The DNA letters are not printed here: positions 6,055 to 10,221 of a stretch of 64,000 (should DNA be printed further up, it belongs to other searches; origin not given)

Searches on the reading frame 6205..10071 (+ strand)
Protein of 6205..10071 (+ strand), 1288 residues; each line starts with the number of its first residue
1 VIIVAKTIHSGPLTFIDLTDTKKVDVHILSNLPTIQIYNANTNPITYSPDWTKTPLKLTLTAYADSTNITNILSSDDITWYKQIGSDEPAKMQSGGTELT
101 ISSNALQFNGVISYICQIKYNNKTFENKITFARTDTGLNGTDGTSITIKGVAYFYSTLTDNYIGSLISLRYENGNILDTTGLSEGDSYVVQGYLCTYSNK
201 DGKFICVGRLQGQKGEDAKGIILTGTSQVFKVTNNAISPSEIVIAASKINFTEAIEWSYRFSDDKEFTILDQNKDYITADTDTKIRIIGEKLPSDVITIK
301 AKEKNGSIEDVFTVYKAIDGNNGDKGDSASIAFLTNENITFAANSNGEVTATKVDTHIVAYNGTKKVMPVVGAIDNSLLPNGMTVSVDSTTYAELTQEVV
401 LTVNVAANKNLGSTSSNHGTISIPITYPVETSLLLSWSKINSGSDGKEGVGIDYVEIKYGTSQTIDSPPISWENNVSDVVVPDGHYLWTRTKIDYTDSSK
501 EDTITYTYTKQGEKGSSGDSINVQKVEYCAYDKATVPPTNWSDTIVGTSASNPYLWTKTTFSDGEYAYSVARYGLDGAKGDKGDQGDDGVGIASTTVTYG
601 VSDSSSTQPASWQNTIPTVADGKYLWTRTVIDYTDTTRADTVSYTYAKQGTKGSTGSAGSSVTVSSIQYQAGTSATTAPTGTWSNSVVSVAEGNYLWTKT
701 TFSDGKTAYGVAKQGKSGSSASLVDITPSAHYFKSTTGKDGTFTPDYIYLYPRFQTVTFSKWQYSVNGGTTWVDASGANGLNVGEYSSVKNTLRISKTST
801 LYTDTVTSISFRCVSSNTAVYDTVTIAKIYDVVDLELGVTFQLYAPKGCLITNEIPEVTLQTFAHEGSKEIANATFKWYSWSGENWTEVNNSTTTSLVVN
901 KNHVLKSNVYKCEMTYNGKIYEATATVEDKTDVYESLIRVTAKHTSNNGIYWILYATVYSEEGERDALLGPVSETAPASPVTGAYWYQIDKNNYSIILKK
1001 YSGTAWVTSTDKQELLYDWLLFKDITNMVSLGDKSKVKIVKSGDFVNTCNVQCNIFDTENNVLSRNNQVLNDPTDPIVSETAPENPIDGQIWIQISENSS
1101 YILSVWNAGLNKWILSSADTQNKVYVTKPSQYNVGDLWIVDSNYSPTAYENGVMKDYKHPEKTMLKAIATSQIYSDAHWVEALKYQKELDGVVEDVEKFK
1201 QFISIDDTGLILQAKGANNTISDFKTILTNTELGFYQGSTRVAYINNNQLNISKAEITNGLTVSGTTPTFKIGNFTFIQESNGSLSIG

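Call 7: search_protein_families(library=phrogs, proteins=[window:6205-10071:+], max_evalue=0.00001)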
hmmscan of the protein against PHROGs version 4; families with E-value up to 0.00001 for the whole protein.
window:6205-10071:+ (1288 aa): 9 families
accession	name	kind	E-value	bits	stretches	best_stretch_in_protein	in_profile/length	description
phrog_6468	-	tail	1.5e-38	133.3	2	573-847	861-1077/1366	tail fiber protein; host specificity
phrog_30133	-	head and packaging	2.3e-37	129.7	2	510-723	86-312/621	virion structural protein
phrog_19556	-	tail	2.5e-35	123.2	2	573-719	180-335/645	tail fiber protein; host specificity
phrog_38044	-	unknown function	8e-35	120.3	2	582-830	2456-2703/3576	-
phrog_28865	-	tail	7.9e-33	114.5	2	566-720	358-523/810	tail protein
phrog_10693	-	moron, auxiliary metabolic gene and host takeover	3.7e-27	95.9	2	565-712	592-742/1219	host range and adsorption protein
phrog_3267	-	tail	2.6e-22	80.5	2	839-968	160-315/369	tail protein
phrog_15074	-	unknown function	1e-18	67.1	2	582-701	1294-1409/1773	-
phrog_27485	-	unknown function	2.5e-10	40.9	0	508-562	151-206/577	-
